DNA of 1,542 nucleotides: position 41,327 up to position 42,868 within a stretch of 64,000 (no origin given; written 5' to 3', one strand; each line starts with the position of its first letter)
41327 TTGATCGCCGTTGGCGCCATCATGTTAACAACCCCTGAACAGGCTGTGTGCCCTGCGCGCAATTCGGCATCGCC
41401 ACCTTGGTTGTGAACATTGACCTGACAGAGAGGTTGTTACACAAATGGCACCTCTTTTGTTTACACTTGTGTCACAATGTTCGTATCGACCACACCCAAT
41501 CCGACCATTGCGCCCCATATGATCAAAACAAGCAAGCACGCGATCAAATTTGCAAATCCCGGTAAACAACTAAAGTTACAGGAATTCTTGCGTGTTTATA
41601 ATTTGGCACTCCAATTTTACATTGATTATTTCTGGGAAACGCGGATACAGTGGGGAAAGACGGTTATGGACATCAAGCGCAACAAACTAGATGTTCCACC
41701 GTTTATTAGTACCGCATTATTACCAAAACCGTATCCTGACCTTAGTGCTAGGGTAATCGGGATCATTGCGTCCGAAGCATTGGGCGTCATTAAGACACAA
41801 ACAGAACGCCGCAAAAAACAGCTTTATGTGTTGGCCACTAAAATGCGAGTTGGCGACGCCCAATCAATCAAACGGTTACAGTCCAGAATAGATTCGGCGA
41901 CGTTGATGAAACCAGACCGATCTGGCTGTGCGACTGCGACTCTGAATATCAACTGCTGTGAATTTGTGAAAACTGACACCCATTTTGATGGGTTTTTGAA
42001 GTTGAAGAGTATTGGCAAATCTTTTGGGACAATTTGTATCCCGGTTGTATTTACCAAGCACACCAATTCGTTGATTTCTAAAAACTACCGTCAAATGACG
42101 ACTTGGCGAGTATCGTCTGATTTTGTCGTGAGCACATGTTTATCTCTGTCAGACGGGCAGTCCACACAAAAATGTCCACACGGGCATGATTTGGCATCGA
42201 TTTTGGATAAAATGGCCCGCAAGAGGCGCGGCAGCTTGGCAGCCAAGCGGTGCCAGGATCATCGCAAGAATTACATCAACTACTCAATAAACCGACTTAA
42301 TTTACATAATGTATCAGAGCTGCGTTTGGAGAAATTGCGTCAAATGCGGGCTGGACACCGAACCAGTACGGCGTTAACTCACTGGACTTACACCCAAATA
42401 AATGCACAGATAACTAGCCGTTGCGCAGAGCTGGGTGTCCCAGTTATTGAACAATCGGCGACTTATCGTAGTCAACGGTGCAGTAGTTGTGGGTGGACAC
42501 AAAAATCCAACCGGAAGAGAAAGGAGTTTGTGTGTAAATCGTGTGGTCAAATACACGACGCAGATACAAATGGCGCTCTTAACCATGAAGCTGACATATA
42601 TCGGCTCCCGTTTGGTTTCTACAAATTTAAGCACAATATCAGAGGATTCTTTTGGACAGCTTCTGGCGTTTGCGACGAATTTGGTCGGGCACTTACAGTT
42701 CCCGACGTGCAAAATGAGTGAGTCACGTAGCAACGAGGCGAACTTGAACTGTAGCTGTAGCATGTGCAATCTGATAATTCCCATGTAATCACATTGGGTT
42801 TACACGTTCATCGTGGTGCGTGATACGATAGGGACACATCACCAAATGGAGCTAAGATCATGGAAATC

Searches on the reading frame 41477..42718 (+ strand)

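Call 59: search_protein_families(library=phrogs, proteins=[window:41477-42718:+], max_evalue=0.00001)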
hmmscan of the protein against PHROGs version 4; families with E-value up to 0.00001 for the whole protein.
window:41477-42718:+ (414 aa): 3 families
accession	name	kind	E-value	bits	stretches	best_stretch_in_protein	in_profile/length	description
phrog_12300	-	integration and excision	1.7e-19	71.1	1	257-370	122-237/286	transposase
phrog_506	-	integration and excision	5.1e-17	63.1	1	249-369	237-359/403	transposase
phrog_17087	-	unknown function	2.4e-06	28.8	1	287-369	43-127/141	-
